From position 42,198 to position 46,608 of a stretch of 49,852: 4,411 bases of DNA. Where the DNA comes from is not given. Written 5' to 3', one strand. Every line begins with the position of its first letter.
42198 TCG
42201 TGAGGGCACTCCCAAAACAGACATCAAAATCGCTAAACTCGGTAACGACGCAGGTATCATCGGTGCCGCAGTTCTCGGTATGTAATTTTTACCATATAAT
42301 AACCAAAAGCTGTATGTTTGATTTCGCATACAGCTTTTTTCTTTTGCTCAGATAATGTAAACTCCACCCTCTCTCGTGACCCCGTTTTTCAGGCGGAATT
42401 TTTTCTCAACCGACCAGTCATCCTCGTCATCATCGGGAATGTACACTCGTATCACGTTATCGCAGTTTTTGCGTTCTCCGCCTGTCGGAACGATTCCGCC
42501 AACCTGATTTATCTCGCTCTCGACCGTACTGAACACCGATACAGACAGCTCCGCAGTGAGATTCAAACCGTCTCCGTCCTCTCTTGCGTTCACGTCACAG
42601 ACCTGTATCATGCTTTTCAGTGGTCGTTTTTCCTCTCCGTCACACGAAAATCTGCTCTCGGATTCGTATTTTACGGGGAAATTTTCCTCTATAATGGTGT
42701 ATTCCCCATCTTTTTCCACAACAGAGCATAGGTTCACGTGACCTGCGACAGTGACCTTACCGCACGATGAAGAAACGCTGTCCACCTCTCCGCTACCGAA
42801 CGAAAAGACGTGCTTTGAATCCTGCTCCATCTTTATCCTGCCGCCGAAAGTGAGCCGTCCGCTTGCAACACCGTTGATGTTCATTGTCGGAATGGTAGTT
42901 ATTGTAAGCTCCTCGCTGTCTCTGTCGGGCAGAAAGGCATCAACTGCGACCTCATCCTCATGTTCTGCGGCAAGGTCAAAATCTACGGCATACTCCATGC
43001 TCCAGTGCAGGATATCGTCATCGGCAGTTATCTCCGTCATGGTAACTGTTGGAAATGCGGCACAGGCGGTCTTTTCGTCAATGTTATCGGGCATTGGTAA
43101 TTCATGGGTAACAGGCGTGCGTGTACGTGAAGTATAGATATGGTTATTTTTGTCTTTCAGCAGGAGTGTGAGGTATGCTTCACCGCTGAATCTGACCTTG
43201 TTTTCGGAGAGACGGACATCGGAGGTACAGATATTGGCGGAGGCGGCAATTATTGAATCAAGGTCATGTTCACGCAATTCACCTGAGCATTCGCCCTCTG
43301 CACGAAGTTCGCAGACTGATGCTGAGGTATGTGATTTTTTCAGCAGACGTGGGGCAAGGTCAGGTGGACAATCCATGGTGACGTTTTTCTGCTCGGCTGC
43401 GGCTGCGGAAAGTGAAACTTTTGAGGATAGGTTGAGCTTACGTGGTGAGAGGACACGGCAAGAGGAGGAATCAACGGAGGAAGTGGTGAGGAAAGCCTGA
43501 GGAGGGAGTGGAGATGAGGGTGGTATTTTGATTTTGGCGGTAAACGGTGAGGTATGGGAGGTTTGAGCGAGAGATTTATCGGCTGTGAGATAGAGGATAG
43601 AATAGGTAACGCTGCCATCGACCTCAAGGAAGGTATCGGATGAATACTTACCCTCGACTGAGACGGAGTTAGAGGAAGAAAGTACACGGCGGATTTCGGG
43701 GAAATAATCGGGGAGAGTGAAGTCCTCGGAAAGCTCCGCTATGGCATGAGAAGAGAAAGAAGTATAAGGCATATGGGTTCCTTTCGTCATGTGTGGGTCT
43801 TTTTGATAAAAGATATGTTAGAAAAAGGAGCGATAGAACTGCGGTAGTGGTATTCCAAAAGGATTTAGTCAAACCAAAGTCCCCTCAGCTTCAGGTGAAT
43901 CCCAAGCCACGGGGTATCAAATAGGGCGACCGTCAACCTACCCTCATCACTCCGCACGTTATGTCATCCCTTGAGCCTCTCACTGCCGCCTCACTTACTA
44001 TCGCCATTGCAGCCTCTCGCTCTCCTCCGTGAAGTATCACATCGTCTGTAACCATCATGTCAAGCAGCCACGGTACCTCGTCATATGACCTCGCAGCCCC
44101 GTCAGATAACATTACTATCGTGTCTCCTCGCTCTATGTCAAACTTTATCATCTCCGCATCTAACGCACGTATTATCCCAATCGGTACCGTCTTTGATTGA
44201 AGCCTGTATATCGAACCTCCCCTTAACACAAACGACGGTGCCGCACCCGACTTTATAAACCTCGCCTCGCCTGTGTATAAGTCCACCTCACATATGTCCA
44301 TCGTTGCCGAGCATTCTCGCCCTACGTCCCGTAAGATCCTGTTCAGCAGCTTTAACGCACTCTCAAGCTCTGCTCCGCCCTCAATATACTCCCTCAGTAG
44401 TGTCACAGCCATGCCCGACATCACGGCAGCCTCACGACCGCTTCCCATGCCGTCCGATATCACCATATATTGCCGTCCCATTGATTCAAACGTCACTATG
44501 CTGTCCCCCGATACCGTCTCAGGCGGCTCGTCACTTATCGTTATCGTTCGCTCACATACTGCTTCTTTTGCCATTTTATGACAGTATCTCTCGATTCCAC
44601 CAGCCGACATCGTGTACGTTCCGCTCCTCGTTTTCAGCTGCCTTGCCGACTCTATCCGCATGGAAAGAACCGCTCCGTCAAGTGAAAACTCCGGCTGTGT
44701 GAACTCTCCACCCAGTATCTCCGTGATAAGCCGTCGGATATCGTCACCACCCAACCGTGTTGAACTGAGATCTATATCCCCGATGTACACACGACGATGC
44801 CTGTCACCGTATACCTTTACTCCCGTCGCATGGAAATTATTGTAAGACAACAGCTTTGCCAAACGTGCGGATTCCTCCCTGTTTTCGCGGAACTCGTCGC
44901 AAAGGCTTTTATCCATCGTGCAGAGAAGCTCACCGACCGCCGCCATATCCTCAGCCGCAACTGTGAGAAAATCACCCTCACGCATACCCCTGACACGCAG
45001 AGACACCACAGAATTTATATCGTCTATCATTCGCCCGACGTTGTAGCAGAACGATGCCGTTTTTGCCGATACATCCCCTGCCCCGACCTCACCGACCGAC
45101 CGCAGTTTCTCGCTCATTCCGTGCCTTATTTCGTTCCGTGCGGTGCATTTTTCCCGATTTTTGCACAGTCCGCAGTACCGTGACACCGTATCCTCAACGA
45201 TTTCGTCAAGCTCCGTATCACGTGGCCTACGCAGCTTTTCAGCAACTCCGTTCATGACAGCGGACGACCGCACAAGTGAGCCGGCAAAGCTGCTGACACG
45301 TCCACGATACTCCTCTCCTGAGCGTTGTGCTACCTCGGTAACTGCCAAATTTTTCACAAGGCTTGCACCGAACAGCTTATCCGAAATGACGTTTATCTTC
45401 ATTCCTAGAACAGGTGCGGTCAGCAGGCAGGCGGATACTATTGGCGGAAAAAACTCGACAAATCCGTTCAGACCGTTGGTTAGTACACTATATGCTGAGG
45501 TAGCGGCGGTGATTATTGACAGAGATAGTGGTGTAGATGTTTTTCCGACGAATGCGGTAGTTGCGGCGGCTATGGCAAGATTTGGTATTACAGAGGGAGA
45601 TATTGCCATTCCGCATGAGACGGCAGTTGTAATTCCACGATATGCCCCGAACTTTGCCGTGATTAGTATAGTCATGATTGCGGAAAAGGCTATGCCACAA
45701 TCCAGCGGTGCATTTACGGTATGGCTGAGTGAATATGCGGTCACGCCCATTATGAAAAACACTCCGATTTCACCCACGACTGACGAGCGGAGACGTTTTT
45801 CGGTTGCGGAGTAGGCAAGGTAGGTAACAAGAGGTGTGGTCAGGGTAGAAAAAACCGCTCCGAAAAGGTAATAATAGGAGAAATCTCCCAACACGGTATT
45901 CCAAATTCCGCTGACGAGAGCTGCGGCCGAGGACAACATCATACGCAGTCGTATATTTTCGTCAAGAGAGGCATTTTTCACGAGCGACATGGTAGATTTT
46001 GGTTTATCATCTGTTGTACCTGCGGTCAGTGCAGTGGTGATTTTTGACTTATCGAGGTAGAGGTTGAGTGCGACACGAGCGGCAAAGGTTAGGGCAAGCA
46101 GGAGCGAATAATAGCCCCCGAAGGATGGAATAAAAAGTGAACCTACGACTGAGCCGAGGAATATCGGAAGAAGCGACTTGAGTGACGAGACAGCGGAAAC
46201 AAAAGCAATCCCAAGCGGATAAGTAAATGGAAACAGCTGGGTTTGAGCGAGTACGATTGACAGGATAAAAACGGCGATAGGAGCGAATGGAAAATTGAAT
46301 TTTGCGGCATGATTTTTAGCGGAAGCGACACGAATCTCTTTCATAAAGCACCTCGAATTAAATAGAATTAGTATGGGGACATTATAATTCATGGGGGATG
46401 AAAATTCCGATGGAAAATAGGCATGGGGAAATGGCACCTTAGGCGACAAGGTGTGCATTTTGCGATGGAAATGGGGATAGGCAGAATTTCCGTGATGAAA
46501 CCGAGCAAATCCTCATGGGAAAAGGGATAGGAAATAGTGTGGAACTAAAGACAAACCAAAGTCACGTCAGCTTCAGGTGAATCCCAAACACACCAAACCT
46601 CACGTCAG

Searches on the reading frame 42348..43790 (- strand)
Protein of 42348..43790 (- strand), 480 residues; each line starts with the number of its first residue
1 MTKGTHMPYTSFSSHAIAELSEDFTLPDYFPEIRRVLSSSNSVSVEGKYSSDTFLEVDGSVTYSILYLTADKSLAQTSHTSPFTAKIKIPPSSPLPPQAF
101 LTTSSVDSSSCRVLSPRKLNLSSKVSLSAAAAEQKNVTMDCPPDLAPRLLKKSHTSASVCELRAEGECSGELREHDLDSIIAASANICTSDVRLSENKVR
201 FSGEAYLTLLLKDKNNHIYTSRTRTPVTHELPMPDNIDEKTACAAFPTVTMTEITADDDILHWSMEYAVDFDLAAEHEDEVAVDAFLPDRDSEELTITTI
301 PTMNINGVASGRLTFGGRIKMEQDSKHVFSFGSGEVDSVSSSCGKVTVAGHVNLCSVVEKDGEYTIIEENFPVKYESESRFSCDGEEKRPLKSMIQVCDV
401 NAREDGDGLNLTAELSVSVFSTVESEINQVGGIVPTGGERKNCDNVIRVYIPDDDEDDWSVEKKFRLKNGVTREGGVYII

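Call 8: search_protein_families(library=pfam, proteins=[window:42348-43790:-], max_evalue=0.001)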
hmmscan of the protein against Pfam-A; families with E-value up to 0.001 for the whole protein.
window:42348-43790:- (480 aa): 1 family
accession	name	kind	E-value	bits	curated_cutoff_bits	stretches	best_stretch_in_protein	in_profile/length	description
PF12673.12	SipL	-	1.3e-13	51.4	23.6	2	32-112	1-76/78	SipL, SPOCS domain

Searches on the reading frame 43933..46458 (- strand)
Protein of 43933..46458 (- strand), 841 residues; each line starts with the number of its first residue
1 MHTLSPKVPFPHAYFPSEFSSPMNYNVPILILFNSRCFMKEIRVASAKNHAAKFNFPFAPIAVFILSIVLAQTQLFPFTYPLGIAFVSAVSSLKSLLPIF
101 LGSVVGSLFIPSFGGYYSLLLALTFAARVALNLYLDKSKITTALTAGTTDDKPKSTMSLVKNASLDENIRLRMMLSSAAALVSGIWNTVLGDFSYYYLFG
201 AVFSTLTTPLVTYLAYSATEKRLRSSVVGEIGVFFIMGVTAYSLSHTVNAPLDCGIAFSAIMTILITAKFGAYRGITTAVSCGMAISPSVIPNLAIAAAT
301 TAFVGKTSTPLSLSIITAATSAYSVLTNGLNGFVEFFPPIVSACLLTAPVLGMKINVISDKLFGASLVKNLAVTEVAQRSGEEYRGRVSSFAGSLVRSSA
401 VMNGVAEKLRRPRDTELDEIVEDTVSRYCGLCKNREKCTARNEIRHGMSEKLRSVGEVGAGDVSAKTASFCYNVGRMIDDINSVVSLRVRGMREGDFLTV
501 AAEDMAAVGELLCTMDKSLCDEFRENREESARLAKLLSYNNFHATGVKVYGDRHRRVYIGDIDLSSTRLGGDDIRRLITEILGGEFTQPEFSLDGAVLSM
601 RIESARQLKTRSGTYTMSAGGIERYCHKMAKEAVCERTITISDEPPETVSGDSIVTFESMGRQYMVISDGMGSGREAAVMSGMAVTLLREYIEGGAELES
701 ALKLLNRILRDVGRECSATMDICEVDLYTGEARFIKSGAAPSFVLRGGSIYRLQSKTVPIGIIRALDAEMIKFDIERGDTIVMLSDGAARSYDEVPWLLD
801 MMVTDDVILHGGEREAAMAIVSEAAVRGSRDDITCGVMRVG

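Call 8: search_protein_families(library=pfam, proteins=[window:43933-46458:-], max_evalue=0.001)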
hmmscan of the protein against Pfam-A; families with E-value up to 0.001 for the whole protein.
window:43933-46458:- (841 aa): 1 family
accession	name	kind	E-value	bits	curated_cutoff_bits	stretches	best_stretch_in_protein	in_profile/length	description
PF07228.17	SpoIIE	-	4e-28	99.1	25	1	661-840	3-191/192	Stage II sporulation protein E (SpoIIE)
